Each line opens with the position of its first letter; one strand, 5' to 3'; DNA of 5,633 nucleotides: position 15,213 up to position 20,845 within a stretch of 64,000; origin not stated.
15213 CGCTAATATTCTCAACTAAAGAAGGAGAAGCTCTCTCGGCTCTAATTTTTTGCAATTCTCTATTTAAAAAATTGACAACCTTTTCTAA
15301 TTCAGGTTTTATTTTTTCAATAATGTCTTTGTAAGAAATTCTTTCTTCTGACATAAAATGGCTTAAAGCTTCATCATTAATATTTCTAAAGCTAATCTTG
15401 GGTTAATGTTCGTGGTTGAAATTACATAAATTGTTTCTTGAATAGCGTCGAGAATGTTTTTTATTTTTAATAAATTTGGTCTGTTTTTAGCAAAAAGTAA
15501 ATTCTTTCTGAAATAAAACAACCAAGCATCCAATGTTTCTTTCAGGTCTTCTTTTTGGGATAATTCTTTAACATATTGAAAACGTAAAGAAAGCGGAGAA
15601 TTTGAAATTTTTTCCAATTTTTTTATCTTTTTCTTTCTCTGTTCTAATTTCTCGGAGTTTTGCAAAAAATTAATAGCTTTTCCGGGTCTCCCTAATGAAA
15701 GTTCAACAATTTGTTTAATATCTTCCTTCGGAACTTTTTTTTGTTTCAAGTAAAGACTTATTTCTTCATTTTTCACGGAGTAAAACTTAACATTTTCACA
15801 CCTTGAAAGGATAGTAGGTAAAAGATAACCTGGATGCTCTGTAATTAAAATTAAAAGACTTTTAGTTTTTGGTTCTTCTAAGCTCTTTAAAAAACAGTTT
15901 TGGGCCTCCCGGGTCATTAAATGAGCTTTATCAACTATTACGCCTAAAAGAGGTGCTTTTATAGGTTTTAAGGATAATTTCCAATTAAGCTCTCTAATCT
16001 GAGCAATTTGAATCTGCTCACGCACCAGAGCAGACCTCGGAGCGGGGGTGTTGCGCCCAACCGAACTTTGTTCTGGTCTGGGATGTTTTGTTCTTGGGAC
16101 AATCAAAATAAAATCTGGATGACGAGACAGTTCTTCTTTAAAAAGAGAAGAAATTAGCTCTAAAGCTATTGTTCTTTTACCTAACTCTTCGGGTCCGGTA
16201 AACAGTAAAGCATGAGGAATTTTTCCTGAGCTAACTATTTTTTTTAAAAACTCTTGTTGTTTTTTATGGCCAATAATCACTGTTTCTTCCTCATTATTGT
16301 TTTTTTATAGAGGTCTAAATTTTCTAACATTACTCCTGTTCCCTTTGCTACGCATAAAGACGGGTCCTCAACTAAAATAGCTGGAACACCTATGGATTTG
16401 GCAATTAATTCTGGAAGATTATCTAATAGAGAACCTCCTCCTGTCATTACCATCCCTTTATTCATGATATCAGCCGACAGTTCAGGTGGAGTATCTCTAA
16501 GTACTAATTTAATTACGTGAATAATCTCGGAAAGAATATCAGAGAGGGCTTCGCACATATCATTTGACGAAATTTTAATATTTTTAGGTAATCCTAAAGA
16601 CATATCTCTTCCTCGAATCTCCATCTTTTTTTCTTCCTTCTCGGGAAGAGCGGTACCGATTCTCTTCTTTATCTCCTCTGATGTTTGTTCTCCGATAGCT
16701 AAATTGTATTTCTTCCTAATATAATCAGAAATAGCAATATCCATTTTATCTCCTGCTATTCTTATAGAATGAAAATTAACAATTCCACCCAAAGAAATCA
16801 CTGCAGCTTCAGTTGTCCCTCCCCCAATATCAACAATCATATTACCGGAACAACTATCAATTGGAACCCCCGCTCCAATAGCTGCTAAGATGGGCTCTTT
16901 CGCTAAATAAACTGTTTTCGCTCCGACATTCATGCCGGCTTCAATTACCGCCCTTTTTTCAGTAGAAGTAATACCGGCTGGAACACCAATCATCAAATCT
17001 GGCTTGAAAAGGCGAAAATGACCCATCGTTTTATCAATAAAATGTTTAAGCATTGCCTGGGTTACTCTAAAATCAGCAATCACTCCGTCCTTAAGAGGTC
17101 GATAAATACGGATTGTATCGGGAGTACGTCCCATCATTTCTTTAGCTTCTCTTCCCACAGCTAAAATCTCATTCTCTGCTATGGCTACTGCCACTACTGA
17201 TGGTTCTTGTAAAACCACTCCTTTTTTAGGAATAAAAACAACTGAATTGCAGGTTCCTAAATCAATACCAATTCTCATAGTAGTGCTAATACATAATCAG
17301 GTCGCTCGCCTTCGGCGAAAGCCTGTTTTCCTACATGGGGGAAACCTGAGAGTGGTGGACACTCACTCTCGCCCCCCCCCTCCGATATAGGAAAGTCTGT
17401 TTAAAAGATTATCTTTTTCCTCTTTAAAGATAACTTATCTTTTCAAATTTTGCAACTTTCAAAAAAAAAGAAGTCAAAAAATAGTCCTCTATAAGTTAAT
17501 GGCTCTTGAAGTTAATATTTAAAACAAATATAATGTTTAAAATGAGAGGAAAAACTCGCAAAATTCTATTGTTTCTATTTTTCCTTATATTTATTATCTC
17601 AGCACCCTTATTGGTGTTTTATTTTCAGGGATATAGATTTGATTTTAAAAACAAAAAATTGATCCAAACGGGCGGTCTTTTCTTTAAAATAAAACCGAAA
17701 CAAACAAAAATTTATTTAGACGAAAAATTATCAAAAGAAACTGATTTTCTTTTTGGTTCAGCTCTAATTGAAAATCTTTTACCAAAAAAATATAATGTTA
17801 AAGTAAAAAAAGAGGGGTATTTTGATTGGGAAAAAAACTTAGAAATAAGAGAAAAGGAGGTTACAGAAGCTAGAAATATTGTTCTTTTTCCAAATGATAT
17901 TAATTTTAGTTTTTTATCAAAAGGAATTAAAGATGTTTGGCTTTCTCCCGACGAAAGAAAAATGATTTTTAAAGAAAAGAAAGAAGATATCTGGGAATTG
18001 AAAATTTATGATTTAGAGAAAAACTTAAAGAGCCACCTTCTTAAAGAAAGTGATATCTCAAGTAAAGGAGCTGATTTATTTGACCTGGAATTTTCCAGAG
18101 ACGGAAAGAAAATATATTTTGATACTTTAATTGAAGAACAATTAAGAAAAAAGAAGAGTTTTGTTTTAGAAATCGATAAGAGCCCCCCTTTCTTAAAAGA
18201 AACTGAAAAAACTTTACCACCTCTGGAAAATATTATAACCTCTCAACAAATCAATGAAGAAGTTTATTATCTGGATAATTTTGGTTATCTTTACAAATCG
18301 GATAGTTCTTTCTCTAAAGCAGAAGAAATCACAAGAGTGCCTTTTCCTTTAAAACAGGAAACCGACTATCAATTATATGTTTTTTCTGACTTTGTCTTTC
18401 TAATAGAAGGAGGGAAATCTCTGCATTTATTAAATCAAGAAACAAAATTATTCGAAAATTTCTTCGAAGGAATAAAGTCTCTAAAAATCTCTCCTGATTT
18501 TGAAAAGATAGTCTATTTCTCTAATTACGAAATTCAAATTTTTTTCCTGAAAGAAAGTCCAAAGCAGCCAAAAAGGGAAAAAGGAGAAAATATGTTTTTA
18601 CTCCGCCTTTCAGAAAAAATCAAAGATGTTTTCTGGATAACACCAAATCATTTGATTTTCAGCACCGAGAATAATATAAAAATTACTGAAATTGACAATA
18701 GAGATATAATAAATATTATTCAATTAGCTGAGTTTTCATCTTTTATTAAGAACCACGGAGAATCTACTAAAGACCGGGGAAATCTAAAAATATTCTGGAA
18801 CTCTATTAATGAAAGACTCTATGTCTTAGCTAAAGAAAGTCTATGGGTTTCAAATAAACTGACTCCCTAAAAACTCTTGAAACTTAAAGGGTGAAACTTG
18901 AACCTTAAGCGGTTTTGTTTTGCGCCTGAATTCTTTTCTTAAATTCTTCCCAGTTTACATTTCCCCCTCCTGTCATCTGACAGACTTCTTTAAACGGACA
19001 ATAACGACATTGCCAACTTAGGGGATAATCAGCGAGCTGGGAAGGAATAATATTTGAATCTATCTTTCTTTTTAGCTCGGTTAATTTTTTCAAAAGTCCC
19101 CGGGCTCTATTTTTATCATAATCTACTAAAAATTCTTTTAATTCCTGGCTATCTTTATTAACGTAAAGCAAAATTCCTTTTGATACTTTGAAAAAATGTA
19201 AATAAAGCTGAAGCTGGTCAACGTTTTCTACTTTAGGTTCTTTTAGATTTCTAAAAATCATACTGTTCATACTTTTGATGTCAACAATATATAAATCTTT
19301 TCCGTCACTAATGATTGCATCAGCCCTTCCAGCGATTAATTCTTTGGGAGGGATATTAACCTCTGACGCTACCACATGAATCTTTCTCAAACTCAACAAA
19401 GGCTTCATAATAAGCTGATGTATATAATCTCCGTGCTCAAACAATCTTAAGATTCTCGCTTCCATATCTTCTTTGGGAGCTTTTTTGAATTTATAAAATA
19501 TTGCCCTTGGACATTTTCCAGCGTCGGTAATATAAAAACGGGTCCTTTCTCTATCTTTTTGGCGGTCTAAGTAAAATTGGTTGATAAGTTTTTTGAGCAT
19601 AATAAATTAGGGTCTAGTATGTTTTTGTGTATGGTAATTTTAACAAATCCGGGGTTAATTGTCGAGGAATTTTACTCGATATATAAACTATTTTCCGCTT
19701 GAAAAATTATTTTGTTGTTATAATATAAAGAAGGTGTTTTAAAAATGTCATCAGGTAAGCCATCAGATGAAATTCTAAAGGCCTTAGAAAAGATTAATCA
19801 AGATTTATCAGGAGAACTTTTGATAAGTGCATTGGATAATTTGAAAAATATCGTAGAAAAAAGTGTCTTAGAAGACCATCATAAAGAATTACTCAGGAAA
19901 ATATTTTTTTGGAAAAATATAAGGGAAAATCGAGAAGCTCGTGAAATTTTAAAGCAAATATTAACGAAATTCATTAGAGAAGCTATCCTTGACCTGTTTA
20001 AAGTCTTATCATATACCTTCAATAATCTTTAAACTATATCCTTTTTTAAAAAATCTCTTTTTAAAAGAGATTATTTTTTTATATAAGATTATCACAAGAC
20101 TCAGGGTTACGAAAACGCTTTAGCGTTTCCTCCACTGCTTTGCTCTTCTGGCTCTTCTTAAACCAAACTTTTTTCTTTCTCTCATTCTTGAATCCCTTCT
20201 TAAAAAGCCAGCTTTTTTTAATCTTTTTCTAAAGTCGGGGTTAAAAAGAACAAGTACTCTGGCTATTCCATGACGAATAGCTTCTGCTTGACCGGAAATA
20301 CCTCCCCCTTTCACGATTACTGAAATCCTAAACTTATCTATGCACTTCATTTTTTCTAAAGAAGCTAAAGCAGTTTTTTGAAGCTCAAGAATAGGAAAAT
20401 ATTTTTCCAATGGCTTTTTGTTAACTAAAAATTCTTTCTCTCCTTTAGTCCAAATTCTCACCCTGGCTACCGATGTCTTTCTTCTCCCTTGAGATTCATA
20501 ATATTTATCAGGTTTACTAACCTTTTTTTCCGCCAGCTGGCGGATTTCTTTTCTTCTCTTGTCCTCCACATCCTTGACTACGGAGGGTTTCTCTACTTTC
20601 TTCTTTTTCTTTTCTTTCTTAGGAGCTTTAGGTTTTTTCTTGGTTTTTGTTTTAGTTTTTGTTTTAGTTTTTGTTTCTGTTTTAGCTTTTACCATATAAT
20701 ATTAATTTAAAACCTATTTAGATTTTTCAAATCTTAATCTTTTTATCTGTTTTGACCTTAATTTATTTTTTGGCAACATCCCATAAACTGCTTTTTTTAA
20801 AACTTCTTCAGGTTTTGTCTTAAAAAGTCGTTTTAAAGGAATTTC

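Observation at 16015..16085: GC-rich in-frame insert of about 60-70 nt in holB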

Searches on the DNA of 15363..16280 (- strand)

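Call 52: search_rna_families(sources=[L094, L095, L097, L099, L104, L107, L110, L115, L117, L119, L122, L123, L039], threshold=gathering)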
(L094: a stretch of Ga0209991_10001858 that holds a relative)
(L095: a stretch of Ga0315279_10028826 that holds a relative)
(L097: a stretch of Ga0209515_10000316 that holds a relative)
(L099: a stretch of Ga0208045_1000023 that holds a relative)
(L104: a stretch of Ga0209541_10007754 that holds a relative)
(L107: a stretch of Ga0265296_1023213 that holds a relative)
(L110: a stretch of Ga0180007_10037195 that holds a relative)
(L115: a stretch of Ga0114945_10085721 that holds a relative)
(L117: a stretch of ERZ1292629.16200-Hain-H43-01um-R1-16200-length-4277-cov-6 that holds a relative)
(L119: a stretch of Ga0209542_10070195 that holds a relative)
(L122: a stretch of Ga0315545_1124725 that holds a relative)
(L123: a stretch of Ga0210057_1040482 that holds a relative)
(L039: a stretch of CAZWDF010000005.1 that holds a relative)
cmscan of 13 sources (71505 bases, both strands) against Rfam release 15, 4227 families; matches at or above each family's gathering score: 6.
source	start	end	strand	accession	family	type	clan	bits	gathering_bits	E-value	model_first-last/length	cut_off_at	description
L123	1214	1287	-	RF00005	tRNA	Gene; tRNA;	CL00001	73.9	29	2.9e-14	1-71/71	no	tRNA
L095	193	264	+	RF00005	tRNA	Gene; tRNA;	CL00001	71.4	29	1.5e-13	1-71/71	no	tRNA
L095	487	562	+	RF00005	tRNA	Gene; tRNA;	CL00001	66.5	29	3.3e-12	1-71/71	no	tRNA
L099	6987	7057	+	RF00005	tRNA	Gene; tRNA;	CL00001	62.5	29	4.1e-11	1-71/71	no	tRNA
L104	804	885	-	RF00005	tRNA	Gene; tRNA;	CL00001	58.6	29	4.7e-10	1-71/71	no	tRNA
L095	16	86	+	RF00005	tRNA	Gene; tRNA;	CL00001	56.8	29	1.5e-09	1-71/71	no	tRNA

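Call 96: build_rna_model(alignment_id=A2, structure=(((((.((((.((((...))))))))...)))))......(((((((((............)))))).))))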
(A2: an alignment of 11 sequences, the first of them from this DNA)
Model R1 built from alignment A2 (11 sequences, 71 columns); structure: as given.
model positions 64; base pairs 22; branch points 1; effective number of sequences 3.05; information 0.875 bits per position. Calibrated on 0.2 Mb of random sequence (short: E-values are rough).
structure used (alignment columns):
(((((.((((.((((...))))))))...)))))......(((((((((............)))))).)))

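Call 97: search_with_rna_model(model_id=R1, source=window, filters=off, max_evalue=10, show_alignments=3)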
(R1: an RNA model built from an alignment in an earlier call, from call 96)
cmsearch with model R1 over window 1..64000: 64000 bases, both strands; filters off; matches with E-value up to 10: 19.
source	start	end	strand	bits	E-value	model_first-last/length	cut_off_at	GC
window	16017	16083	-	60.3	1.8e-13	1-64/64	no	0.63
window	49091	49138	+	16.7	0.02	1-64/64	no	0.71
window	16018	16085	+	15.6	0.037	1-64/64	no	0.62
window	18609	18654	+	15.5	0.04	1-64/64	no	0.28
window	38757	38778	+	13.7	0.12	5-26/64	no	0.41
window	1414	1465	-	10.6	0.69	1-64/64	no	0.38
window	2696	2732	+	9.9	1.1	1-64/64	no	0.49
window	24083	24138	-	8.3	2.7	1-64/64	no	0.45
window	50106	50152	+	8.2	2.8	1-64/64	no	0.68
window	63030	63071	+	7.8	3.7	1-64/64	no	0.45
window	10905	10955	-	7.7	3.7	1-64/64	no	0.22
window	15334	15347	-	7.4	4.5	9-22/64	no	0.21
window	28131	28148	+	7.2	5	7-24/64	no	0.33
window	38757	38778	-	7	5.7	38-59/64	no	0.41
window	49091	49138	-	6.7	7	1-64/64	no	0.71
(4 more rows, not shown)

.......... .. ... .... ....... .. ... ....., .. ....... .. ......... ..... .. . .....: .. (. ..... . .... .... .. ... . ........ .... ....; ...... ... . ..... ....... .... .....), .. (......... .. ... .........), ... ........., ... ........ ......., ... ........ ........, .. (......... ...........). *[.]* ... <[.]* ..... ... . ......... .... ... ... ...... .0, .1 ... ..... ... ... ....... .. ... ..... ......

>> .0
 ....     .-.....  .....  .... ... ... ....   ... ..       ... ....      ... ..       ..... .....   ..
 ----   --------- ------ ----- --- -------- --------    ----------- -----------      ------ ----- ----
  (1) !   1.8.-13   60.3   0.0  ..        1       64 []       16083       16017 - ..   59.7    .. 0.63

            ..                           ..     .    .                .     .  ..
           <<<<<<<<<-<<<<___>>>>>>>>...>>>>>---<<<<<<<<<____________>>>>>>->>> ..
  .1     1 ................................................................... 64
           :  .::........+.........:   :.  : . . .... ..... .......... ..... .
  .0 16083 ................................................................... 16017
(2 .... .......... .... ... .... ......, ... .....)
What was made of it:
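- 16017..16085 (-): The insert: 69 nt, 23 codons (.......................). A degenerate copy of the 'family A' two-hairpin element. Covariance-model hit of 60.3 bits, E = 1.8e-13 (call 97).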

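Call 99: search_with_rna_model(model_id=R1, sources=[L001, L002, L003, L004, L005, L006, L007, L008, L009, L010, L011, L012, L013, L014, L015, L016, L017, L018, L019, L020, L021, L022, L023, L024, L025, L026, L027, L028, L029, L030, L031, L032, L033, L034, L035, L036, L037, L038, L039, L040, L041, L042, L043, L044, L045, L046, L047, L048, L049, L050, L051, L052, L053, L054, L055, L056, L057, L058, L059, L060, L061, L062, L063, L064, L065, L066, L067, L068, L069, L070, L071, L072, L073, L074, L075, L076, L077, L078, L079, L080], filters=default, max_evalue=1)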
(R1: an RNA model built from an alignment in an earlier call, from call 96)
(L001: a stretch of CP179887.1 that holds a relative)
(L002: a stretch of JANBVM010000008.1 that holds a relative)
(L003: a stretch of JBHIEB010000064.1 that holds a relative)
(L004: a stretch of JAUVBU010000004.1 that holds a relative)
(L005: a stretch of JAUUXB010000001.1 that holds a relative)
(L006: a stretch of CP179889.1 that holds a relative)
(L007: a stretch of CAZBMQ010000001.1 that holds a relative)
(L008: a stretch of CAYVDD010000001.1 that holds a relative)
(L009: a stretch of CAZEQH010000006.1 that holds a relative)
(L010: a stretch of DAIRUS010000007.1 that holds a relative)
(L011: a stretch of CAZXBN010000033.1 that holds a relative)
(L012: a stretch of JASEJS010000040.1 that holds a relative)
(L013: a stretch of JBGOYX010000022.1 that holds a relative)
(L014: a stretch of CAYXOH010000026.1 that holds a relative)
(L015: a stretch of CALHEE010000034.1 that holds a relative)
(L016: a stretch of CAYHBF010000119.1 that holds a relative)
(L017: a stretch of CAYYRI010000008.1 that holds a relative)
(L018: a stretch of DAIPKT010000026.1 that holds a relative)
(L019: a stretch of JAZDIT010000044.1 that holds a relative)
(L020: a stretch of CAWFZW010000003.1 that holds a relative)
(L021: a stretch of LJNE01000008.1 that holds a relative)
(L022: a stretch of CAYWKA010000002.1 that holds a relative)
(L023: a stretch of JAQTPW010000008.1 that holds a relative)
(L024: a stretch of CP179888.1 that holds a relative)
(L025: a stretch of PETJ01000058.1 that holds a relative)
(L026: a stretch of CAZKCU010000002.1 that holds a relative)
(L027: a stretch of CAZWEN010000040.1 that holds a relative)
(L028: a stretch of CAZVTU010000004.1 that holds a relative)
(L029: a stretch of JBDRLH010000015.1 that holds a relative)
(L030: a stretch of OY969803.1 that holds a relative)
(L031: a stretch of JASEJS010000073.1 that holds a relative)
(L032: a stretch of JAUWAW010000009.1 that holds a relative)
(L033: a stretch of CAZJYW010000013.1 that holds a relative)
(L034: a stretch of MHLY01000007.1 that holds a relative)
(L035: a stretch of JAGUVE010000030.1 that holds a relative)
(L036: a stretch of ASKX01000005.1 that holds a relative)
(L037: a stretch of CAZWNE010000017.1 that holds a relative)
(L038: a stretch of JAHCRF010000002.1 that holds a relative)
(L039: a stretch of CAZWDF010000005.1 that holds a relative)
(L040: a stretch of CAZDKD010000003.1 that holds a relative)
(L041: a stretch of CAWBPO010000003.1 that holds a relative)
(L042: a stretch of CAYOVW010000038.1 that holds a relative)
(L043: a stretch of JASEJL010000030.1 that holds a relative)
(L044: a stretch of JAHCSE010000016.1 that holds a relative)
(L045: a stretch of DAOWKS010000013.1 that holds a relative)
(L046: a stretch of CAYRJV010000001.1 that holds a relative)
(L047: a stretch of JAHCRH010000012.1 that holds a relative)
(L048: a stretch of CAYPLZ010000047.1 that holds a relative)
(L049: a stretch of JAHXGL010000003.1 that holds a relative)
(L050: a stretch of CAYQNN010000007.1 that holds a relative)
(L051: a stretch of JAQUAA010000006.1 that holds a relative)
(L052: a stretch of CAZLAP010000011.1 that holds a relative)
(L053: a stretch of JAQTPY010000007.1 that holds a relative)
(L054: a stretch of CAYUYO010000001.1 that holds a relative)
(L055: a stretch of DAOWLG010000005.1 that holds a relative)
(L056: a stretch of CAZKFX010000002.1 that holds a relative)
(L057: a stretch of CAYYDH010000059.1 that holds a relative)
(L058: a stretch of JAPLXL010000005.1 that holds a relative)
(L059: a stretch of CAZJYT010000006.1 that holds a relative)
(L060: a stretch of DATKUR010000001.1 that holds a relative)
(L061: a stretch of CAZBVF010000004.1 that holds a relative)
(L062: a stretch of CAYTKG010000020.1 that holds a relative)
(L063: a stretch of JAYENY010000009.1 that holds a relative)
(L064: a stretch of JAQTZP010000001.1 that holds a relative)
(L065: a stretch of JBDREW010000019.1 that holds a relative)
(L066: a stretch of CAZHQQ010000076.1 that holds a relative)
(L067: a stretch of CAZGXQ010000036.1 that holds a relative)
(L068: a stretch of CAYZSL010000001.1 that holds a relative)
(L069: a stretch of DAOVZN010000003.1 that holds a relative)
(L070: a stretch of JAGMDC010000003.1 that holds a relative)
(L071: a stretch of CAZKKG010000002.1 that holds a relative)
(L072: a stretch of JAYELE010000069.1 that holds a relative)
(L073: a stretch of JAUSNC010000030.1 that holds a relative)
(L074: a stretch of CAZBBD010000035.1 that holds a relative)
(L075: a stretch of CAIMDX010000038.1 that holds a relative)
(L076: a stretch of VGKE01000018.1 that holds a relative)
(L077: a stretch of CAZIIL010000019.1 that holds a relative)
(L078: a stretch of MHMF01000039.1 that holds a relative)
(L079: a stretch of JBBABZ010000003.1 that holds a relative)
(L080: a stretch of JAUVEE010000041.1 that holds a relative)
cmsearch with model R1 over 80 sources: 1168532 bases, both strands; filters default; matches with E-value up to 1: 4.
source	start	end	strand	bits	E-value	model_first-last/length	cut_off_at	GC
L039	8099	8164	+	49.7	1.6e-09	1-64/64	no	0.61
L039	8099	8164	-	41.1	2.4e-07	1-64/64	no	0.61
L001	6574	6635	+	30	0.00016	1-64/64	no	0.52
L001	6574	6635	-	23.8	0.0057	1-64/64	no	0.52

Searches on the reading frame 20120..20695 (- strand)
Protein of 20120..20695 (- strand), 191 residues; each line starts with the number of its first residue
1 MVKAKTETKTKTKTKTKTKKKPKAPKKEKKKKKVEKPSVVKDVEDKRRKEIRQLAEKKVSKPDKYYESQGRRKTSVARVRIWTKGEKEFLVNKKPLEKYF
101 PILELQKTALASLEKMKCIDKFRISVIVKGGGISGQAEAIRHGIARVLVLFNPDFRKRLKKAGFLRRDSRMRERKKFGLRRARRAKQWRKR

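Call 93: search_protein_families(library=pfam, proteins=[window:20120-20695:-])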
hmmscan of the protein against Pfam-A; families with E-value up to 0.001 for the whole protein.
window:20120-20695:- (191 aa): 1 family
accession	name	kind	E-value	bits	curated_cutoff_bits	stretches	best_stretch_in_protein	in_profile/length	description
PF00380.25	Ribosomal_S9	-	1.8e-40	138.6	22.5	1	70-191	1-121/121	Ribosomal protein S9/S16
